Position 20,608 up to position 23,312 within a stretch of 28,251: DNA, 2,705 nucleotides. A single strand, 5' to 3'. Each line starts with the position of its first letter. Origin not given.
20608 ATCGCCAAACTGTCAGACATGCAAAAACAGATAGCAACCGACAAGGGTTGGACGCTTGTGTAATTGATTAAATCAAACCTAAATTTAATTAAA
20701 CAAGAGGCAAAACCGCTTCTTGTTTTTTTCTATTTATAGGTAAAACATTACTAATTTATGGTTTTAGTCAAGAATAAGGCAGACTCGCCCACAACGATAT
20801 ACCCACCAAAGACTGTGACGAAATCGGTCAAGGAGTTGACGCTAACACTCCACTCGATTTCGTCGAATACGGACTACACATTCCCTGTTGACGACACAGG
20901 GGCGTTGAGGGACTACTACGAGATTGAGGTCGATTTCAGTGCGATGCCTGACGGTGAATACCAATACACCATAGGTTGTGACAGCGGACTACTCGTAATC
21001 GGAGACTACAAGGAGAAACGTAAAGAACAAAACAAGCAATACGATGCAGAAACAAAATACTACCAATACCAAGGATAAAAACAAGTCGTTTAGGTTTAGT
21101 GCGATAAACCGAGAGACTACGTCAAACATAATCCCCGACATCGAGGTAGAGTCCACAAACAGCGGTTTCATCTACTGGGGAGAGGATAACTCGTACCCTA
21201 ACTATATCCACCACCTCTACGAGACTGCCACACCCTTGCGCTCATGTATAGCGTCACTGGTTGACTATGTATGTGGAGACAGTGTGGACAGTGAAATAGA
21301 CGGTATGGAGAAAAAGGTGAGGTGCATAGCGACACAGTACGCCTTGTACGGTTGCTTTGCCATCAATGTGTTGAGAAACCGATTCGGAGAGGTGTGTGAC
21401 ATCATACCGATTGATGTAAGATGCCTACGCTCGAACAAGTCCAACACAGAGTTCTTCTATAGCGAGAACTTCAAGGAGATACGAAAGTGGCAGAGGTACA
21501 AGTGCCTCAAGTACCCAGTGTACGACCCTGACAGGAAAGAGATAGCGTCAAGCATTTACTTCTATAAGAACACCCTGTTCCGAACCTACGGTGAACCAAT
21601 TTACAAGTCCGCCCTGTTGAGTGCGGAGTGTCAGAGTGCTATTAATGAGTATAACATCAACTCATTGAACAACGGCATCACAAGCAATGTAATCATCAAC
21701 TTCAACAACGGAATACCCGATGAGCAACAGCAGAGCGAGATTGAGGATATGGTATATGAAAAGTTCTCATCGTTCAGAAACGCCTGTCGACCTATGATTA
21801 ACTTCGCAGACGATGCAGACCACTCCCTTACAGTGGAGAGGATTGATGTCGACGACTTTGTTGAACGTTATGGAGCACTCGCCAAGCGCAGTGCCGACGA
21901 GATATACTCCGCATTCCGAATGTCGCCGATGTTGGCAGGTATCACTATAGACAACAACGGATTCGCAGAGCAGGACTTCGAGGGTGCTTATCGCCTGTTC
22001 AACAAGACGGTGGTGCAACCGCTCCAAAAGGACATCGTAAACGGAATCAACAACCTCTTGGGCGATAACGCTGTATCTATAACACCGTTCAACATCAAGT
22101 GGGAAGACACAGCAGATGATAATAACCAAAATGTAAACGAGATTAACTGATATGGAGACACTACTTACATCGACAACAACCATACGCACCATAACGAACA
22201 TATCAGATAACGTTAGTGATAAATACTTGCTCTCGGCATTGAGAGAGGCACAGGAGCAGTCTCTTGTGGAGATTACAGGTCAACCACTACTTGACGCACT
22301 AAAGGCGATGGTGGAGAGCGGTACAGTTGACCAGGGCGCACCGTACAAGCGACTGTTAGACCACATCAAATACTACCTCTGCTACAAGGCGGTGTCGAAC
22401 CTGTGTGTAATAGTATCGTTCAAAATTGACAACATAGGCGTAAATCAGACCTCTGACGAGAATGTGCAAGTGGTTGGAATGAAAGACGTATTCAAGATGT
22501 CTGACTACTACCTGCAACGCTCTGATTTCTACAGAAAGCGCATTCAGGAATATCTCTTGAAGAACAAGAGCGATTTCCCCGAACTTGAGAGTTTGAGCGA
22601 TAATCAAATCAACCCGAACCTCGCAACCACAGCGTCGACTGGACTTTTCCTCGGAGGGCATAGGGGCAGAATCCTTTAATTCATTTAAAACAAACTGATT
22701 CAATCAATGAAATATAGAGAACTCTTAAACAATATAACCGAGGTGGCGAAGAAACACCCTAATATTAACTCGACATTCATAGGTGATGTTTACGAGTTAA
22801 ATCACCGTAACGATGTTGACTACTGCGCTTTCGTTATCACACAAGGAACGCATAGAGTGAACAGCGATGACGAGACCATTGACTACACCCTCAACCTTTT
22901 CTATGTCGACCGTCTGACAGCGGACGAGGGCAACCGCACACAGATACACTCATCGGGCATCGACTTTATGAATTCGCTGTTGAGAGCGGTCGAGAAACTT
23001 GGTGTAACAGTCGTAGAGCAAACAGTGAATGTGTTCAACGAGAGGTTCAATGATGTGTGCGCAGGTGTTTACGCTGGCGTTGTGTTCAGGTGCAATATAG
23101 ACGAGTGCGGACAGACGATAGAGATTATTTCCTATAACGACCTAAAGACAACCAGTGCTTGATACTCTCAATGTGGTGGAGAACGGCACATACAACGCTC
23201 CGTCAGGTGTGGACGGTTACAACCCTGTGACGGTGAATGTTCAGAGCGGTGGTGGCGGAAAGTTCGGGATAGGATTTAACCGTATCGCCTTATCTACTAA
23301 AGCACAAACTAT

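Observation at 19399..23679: Two BspA-like LRR genes with near-identical end modules bracket the portal/connector genes, and the long copy carries a fresh 153-bp tandem duplication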

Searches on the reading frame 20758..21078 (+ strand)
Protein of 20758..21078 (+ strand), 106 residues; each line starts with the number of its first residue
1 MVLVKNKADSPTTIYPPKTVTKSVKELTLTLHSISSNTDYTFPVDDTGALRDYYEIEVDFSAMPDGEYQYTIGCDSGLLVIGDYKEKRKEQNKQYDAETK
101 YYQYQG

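Call 7: search_protein_families(library=pfam, proteins=[window:20758-21078:+], max_evalue=0.01)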
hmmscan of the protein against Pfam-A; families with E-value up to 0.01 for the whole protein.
window:20758-21078:+ (106 aa): 0 families

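Call 8: search_protein_families(library=phrogs, proteins=[window:20758-21078:+], max_evalue=0.01)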
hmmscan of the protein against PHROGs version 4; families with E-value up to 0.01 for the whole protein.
window:20758-21078:+ (106 aa): 0 families
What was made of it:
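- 20758..21078 (+): 106-aa ORF of unknown function, conserved in relatives, inside the bracketed segment. No family hit (calls 7, 8).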

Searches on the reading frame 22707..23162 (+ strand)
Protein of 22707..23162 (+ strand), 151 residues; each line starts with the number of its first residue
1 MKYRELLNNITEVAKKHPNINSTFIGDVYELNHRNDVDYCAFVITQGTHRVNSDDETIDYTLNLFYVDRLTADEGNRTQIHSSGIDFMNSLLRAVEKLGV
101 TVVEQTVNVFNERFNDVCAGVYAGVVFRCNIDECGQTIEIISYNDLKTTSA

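Call 7: search_protein_families(library=pfam, proteins=[window:22707-23162:+], max_evalue=0.01)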
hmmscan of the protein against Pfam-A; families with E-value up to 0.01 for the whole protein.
window:22707-23162:+ (151 aa): 0 families

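Call 8: search_protein_families(library=phrogs, proteins=[window:22707-23162:+], max_evalue=0.01)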
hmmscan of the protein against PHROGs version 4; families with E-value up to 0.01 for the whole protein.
window:22707-23162:+ (151 aa): 1 family
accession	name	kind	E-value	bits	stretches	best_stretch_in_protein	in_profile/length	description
phrog_21886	-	unknown function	0.0064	17.3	0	119-134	5-18/52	-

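Call 24: find_homologous_proteins(query=window:22707-23162:+, max_evalue=0.001)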
Query window:22707-23162:+ (151 aa): 16 proteins with E <= 0.001 among 35 candidates.
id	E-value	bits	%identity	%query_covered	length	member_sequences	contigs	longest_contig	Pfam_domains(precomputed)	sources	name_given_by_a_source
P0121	2.3e-92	324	97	100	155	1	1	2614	-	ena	-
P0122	6.2e-83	294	91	98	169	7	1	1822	-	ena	-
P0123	3.9e-82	291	91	98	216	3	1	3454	-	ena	-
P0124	3.9e-82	291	90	97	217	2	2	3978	-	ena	-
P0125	1.6e-80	286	90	97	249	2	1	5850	-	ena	-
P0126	5.7e-47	177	88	62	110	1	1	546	-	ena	-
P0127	5.9e-27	112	40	98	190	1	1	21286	-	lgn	-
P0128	2.0e-26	110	45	87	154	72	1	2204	-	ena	-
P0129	7.4e-25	105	48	77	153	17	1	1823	-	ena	-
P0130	5.3e-24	103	42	87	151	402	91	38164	-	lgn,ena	-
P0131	6.7e-22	96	39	89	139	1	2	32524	-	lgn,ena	-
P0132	9.6e-22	95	39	87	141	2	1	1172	-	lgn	-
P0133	1.5e-21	95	37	87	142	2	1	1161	-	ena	-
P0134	4.1e-20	90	43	86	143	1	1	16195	-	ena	-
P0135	1.4e-13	69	44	56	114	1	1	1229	-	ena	-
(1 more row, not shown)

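Call 32: predict_structure(alignment_id=A1)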
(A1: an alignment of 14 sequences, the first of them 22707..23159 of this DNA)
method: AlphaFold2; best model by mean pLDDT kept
length: 151 residues; sequences in the alignment: 14
mean_pLDDT: 85.2   pTM: 0.81
mean pLDDT of the five models: 85.2, 84.4, 84.2, 82.7, 80.0
residues with pLDDT >= 90: 80; 70-90: 51; 50-70: 15; < 50: 5
segments of 3 or more residues with pLDDT < 50: 147-151
pLDDT, mean of each block of 10 residues (from residue 1): 87 91 89 84 91 89 94 92 95 90 92 81 93 67 47 34
secondary structure, 60 per line:
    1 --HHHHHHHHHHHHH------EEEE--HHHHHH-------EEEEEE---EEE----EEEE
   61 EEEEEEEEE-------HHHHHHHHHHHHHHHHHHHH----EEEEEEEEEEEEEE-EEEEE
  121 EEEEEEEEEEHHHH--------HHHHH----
elements in order: H3-15 E22-25 H28-33 E41-46 E50-52 E57-69 H77-96 E101-114 E116-130 H131-134 H143-147
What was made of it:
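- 22707..23162 (+): Tail-terminator protein (gpU fold), 151 aa. Here it ends at a TGA created by the deletion. AF2 model pLDDT 85, pTM 0.81 (call 32).
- On Tail terminator protein (gpU-like): AF2 pLDDT 85 (call 32).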

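Call 34: fold_search(model_id=the predicted structure, library=pdb)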
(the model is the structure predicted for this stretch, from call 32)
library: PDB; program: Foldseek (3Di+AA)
matches with E <= 10: 1489; with E <= 0.001: 29
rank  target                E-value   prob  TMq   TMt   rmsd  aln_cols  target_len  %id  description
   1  8kef_a                2.3e-05  1.00  0.48  0.34   9.7       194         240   15  Cyanophage A-1(L) neck/gp7-terminator (released 2024-04-17)
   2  9khy_1                3.4e-05  1.00  0.45  0.40   8.2       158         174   13  Terminator and trunk structure of Escherichia phage Mu (released 2025-02-12)
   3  9b42_G                4.4e-05  0.99  0.33  0.29  16.0       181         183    9  Pseudomonas phage Pa193 neck and extended tail (collar, gateway, tail tube, and sheath proteins) (released 2024-10-16)
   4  3fzb_D                5.4e-05  1.00  0.57  0.65   4.2       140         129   12  Crystal structure of the tail terminator protein from phage lambda (gpU-WT) (released 2009-05-26)
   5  3fzb_B                9.0e-05  1.00  0.53  0.60   4.3       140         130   16  Crystal structure of the tail terminator protein from phage lambda (gpU-WT) (released 2009-05-26)
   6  9m6x_M                9.0e-05  1.00  0.48  0.55   4.4       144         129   14  Cryo-EM structure of bacteriophage NF5 neck (released 2025-12-17)
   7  3fzb_I                1.4e-04  1.00  0.51  0.58   4.5       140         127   14  Crystal structure of the tail terminator protein from phage lambda (gpU-WT) (released 2009-05-26)
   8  3fzb_H                1.6e-04  1.00  0.52  0.59   4.8       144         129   14  Crystal structure of the tail terminator protein from phage lambda (gpU-WT) (released 2009-05-26)
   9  3fzb_G                1.8e-04  1.00  0.54  0.60   4.4       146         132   14  Crystal structure of the tail terminator protein from phage lambda (gpU-WT) (released 2009-05-26)
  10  4acv_B                2.0e-04  1.00  0.48  0.56   5.2       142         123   10  Listeria monocytogenes Antigen B (released 2013-01-09)
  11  3fzb_C                2.2e-04  1.00  0.50  0.57   4.8       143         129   15  Crystal structure of the tail terminator protein from phage lambda (gpU-WT) (released 2009-05-26)
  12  9m6x_P                2.2e-04  1.00  0.49  0.56   5.2       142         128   11  Cryo-EM structure of bacteriophage NF5 neck (released 2025-12-17)
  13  8iyd_K                2.4e-04  1.00  0.50  0.55   4.9       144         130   14  Tail cap of phage lambda tail (released 2023-10-18)
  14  3fz2_A                2.7e-04  1.00  0.52  0.58   4.8       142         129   13  Crystal structure of the tail terminator protein from phage lambda (gpU-D74A) (released 2009-05-26)
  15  3fz2_E                2.7e-04  1.00  0.47  0.52   5.1       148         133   16  Crystal structure of the tail terminator protein from phage lambda (gpU-D74A) (released 2009-05-26)
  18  3fzb_A                3.7e-04  1.00  0.52  0.59   4.7       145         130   14  Crystal structure of the tail terminator protein from phage lambda (gpU-WT) (released 2009-05-26)
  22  3fzb_J                5.5e-04  1.00  0.51  0.59   4.4       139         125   13  Crystal structure of the tail terminator protein from phage lambda (gpU-WT) (released 2009-05-26)
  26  3fzb_E                6.7e-04  1.00  0.52  0.59   4.5       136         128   15  Crystal structure of the tail terminator protein from phage lambda (gpU-WT) (released 2009-05-26)
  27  3fzb_F                6.7e-04  1.00  0.45  0.50   5.2       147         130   16  Crystal structure of the tail terminator protein from phage lambda (gpU-WT) (released 2009-05-26)
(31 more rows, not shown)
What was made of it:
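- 22707..23162 (+): Foldseek against PDB: lambda gpU 3fzb (TM 0.65 normalised to target), A-1(L) gp7, Mu, NF5, SaPI1, pyocin and diffocin collars, probability 1.0 (call 34).
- On Tail terminator protein (gpU-like): For lambda gpU, TM is 0.65 (target-normalised) with rmsd 4.2 A (call 34).
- The 151-aa ORF has a tail-terminator fold (calls 32, 34).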

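Call 56: search_protein_representatives(alignment_id=A1)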
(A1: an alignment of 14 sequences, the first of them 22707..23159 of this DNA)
Query: 14 sequences, 150 profile positions. Proteins with E-value up to 0.001 (for the whole library): 1813; up to 1e-10: 1071; up to 1e-30: 162. The best 150 are listed.
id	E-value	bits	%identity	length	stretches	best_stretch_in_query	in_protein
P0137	3.8e-91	318.8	-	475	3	1-137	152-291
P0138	8.3e-68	243.1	-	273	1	1-149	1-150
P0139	4.3e-67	240.8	-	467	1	1-149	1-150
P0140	5.3e-67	240.5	-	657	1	1-149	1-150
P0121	6.1e-66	237.0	-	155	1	1-148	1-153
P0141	1.5e-65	235.8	-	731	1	1-149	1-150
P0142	1.6e-64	232.4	-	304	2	1-137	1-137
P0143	5.7e-63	227.4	-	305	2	1-136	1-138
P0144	3.5e-58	211.8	-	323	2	1-143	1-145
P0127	4.5e-52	192.0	-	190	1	1-148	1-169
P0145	5.6e-52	191.7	-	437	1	1-146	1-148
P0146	3.7e-51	189.0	-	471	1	1-146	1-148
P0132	1.1e-50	187.5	-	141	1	1-137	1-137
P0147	3.6e-47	176.1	-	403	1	1-145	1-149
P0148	4.4e-47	175.8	-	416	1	2-139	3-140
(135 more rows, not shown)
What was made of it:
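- About 90 of the top 150 are 250 aa or longer with the terminator domain at residues 1-140 (call 56).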

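Call 58: search_protein_families(library=pfam, alignment_id=A5, max_evalue=0.001)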
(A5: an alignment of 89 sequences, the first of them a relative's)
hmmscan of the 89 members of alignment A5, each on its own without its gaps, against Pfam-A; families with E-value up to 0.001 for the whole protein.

A. member 1, P0137 (475 aa): 1 family
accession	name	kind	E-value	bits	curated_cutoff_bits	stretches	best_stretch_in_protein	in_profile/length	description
PF17038.10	CBP_BcsN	-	0.00064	19.7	25.6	0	334-355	86-107/186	Cellulose biosynthesis protein BcsN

B. families by the number of members that match (of 89 scanned): 70 families (the first 25 are shown)
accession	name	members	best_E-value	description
PF13306.12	LRR_5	23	4.8e-60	BspA type Leucine rich repeat region (6 copies)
PF03382.20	DUF285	20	2.6e-110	Mycoplasma protein of unknown function, DUF285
PF24243.1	Phage_tail_C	7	1.6e-09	Phage tail tip domain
PF13855.12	LRR_8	6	2.3e-09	Leucine rich repeat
PF09811.14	Yae1_N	4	3e-07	Essential protein Yae1, N terminal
PF01391.23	Collagen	2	5.8e-14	Collagen triple helix repeat (20 copies)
PF04102.17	SlyX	2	1.9e-11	SlyX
PF14362.11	DUF4407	2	2.4e-05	Domain of unknown function (DUF4407)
PF12799.13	LRR_4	2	0.00019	Leucine Rich repeats (2 copies)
PF24627.1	PUMA_CC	2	0.00046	PUMA coiled-coil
PF03417.21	AAT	1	3.5e-12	Acyl-coenzyme A:6-aminopenicillanic acid acyl-transferase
PF13004.13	BACON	1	1.5e-11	Putative binding domain, N-terminal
PF22337.1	Phage_fiber_rpt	1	1.8e-11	Phage tail fiber repeats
PF02275.23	CBAH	1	2.4e-10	Linear amide C-N hydrolases, choloylglycine hydrolase family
PF10174.14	Cast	1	2.8e-10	RIM-binding protein of the cytomatrix active zone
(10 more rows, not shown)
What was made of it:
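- Others hit Phage_tail_C, collagen, coiled coils, BACON or fibre repeats (call 58).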

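Call 67: find_encoding_contigs(protein=P0130, flank=6000, max_places=5)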
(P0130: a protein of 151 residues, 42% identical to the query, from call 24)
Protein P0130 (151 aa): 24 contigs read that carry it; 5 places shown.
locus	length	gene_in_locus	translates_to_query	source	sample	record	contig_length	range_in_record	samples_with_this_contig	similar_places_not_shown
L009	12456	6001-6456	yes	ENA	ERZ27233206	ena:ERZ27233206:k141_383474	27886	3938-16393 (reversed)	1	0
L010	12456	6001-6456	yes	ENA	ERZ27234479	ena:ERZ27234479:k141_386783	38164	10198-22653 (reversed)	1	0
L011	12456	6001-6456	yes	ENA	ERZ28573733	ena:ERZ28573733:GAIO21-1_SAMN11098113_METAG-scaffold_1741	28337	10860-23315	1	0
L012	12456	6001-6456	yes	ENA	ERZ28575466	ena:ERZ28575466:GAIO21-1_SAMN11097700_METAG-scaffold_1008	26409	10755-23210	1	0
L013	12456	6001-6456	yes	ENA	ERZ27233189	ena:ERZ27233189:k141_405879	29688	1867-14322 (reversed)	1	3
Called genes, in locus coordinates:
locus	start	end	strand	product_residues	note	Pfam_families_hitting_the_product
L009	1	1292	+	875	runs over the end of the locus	-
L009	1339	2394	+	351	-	PF14550:Peptidase_S78_2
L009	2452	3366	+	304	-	-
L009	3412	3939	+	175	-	-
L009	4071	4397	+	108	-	-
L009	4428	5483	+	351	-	PF04860:Phage_portal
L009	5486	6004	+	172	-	PF20459:DUF6712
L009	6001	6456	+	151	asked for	-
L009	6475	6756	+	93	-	-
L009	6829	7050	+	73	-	-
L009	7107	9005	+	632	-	-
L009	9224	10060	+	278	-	PF13651:EcoRI_methylase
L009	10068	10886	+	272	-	PF00438:S-AdoMet_synt_N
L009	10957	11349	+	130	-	-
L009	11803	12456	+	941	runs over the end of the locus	PF00270:DEAD (weak)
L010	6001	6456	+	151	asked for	-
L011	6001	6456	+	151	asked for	-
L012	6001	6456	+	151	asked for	-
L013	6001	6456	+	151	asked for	-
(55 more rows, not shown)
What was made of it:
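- Distant relatives have stand-alone terminators (calls 24, 67). Distant relatives manage with a bare terminator (call 67).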

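Call 79: find_related_loci(query=A1, collection=genome_contigs, flank=8000)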
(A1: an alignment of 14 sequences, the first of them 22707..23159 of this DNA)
Query A1 (151 aa) in genome_contigs; peptide patterns used: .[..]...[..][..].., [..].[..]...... (x = any residue, [..] = any of these).
35 stretches matched a pattern; 3 encode a relative of the query (tblastn E <= 1e-3); 3 distinct loci.
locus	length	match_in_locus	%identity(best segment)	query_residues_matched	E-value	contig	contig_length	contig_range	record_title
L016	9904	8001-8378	35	1-125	3e-21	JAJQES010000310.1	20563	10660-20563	MAG: Tannerellaceae bacterium isolate MI.B10_13 NODE_424_length_20563_cov_8.908816, whole genome shotgun sequence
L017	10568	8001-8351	35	1-122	9e-17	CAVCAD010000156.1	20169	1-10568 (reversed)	Bacteroidaceae bacterium isolate SRR8978363_cleanbin_000006 genome assembly, contig: Spades_SRR8978363_contig_108, whole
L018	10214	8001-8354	32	6-122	2e-12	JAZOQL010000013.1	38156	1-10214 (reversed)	MAG: Rikenellaceae bacterium isolate T1900045568_YK20190262.MAGScoT_cleanbin_000009 SGB_9222_k141_569956, whole genome s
